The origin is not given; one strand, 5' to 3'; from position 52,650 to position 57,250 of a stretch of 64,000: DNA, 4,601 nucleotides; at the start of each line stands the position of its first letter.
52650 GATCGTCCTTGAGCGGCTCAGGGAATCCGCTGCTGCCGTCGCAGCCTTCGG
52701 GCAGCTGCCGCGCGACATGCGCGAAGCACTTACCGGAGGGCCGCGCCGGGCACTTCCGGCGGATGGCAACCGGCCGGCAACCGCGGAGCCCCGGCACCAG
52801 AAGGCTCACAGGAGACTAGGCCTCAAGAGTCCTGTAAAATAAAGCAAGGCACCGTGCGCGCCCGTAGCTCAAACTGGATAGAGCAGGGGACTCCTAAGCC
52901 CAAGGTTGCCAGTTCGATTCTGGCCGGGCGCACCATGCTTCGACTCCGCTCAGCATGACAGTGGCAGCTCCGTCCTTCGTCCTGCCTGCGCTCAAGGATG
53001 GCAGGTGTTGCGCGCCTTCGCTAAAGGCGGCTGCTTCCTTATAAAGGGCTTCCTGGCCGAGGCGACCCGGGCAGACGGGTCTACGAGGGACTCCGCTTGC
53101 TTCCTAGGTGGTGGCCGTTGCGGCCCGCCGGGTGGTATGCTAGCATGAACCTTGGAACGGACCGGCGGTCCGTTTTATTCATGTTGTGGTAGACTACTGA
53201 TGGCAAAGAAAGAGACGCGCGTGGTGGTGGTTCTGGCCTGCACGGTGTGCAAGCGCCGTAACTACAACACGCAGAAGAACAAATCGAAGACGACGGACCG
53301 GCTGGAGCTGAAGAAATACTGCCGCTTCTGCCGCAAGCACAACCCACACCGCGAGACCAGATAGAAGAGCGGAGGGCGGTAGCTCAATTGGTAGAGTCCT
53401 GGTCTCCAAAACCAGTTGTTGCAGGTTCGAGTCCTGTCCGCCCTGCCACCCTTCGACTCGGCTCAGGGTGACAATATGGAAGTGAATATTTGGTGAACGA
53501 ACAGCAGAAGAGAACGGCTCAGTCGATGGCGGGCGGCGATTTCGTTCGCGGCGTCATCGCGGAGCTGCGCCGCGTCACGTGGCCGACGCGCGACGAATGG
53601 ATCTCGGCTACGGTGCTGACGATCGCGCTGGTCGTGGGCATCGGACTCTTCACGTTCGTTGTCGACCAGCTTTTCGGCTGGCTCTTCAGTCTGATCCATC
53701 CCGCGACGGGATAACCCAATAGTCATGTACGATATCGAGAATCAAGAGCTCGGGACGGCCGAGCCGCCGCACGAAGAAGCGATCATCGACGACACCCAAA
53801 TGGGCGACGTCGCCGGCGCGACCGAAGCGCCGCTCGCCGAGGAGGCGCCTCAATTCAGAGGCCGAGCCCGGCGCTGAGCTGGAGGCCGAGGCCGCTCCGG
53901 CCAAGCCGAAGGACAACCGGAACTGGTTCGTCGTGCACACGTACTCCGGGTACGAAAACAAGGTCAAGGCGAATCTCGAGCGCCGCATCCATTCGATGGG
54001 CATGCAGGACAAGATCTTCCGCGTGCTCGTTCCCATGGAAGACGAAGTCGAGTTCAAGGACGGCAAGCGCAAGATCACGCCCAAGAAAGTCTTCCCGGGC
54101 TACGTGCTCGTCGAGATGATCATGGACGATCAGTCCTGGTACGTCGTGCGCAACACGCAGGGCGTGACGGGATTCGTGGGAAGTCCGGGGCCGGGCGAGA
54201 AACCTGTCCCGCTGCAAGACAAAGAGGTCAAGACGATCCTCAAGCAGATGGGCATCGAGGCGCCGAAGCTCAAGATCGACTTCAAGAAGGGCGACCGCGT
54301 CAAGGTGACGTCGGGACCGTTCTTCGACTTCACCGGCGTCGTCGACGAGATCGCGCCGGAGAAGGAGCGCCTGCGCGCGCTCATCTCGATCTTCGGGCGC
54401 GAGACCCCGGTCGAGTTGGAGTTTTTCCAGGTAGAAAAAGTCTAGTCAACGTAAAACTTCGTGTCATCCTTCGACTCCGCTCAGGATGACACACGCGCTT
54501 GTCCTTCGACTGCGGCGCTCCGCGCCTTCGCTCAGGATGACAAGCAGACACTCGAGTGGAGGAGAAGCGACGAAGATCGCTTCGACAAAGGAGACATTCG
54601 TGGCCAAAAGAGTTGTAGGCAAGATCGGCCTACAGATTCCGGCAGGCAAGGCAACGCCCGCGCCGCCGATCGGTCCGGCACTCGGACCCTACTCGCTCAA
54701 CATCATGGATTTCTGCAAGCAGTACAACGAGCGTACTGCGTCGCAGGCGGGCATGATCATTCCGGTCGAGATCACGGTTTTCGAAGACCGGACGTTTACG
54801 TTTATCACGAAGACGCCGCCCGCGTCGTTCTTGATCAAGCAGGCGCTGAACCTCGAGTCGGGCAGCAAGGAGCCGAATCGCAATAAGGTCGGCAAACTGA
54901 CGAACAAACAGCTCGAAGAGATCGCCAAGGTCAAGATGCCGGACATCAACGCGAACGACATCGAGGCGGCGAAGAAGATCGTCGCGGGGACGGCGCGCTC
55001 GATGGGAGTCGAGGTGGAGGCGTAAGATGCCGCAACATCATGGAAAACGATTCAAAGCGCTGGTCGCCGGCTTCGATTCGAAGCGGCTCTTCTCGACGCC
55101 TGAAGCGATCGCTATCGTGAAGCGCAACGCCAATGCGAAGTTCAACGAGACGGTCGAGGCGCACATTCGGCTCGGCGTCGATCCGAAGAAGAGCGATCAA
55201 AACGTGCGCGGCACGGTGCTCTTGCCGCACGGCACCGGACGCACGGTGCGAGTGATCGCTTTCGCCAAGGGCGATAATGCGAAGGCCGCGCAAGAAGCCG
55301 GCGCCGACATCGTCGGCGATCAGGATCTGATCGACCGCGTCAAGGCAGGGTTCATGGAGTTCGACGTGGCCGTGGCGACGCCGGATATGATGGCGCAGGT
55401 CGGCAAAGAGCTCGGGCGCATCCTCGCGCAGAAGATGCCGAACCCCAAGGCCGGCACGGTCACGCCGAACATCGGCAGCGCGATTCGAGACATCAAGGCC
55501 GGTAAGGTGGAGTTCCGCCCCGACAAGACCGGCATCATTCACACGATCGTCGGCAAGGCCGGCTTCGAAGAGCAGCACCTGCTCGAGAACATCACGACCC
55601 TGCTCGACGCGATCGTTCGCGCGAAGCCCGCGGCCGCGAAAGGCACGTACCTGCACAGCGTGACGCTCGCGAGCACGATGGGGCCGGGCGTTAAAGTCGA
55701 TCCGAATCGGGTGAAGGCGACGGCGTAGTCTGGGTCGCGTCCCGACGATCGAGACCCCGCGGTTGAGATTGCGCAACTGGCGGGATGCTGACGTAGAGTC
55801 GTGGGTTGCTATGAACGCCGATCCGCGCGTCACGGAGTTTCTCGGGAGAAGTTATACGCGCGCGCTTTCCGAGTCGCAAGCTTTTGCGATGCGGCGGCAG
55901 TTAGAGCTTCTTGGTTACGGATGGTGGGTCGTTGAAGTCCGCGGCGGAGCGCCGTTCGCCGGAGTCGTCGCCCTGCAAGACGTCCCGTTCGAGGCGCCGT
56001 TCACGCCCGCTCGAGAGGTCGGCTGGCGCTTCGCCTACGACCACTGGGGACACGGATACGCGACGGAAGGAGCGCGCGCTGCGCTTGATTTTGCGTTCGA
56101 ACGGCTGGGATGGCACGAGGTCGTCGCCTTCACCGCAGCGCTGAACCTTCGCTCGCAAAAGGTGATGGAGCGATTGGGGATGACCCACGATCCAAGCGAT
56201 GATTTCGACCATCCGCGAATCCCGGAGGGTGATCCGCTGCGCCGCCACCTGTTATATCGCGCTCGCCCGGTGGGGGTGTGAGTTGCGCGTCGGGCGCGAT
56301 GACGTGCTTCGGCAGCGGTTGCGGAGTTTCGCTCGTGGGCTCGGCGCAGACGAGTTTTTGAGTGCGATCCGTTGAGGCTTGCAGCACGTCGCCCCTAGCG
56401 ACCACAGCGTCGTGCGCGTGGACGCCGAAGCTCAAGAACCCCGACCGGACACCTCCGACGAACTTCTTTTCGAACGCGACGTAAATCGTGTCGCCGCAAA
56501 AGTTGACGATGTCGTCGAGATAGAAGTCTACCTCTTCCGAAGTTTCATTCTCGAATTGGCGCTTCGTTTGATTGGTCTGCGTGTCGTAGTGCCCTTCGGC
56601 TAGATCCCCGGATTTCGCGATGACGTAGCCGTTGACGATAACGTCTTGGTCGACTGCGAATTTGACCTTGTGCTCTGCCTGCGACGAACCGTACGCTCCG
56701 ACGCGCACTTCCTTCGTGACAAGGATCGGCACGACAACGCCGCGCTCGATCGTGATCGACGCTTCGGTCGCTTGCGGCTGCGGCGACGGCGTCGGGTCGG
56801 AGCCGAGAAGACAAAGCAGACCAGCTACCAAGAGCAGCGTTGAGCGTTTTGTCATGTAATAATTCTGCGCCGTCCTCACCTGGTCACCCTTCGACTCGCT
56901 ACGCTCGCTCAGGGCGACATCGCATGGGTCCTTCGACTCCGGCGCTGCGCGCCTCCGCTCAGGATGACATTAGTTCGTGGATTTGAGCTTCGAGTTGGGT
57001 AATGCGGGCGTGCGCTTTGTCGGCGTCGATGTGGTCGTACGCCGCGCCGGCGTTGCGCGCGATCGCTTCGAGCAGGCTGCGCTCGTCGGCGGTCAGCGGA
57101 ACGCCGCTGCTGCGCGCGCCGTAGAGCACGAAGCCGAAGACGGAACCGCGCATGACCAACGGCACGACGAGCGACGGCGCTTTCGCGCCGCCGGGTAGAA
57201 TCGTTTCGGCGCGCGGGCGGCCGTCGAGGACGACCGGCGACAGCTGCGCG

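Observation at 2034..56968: REP/BIME-like hairpin family, all copies in one orientation (loop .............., arms GTCAYCC/GGRTGAC)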

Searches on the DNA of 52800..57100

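Call 18: search_rna_families(source=window, start=52800, end=57100, threshold=evalue, max_evalue=10)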
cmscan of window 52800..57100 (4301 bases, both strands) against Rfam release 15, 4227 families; matches with E-value up to 10: 8.
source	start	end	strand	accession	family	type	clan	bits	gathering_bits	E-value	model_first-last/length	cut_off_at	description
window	53373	53445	+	RF00005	tRNA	Gene; tRNA;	CL00001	66.6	29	1.8e-13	1-71/71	no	tRNA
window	52858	52932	+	RF00005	tRNA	Gene; tRNA;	CL00001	57.5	29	5.7e-11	1-71/71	no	tRNA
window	54610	54705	+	RF03270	MIR3712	Gene; miRNA;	-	29.9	94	0.0037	1-65/65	no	MIR3712 microRNA precursor family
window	52858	52933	-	RF04354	Plastid-ycf2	Cis-reg;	-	29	65.7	0.0046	1-75/75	no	Plastid-ycf2 5UTR RNA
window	54291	54343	+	RF03395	mir-718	Gene; miRNA;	-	23.2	55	3.6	1-66/66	no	mir-718 microRNA precursor family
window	54786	54821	-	RF03630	mir-2818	Gene; miRNA;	-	19.3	90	2.2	12-47/60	no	mir-2818 microRNA precursor family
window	54694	54724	-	RF02054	STnc420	Gene; sRNA;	-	17.9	70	8.8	1-58/58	no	Salmonella enterica sRNA STnc420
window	52907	53074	+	RF02042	HOTTIP_3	Gene; lncRNA;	-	14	50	0.26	138-353/353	no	HOXA transcript at the distal tip, conserved region 3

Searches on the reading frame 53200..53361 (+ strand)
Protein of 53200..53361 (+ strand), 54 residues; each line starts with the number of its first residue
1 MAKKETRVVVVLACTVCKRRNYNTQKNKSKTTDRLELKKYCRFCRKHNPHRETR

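Call 62: find_encoding_contigs(protein=window:53200-53361:+, flank=10000, max_places=5)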
Protein seq(54 aa) (54 aa): 21 contigs read that carry it; 5 places shown.
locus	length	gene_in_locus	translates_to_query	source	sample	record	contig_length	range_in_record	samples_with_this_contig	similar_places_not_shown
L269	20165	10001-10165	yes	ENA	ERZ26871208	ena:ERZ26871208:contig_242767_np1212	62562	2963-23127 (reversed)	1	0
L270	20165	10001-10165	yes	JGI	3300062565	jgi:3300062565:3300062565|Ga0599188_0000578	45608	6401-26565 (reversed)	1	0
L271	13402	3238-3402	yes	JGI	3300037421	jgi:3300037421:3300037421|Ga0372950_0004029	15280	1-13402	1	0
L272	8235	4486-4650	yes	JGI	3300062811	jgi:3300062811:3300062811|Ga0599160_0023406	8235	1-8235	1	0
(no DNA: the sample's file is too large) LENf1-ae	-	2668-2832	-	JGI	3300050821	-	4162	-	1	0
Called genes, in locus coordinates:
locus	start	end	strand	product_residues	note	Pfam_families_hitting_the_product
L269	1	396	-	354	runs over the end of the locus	PF00196:GerE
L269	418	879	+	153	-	-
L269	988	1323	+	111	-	-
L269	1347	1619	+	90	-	-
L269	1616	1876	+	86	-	-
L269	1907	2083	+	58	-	-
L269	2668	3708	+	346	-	PF00230:MIP, PF01451:LMWPc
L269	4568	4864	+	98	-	-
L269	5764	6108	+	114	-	-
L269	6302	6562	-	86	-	-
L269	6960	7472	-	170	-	-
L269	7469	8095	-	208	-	-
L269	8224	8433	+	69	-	-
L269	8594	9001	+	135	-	-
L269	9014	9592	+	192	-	-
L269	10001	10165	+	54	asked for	PF00471:Ribosomal_L33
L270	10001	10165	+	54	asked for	PF00471:Ribosomal_L33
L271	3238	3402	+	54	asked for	PF00471:Ribosomal_L33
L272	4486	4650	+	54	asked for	PF00471:Ribosomal_L33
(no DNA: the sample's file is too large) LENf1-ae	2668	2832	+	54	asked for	PF00471:Ribosomal_L33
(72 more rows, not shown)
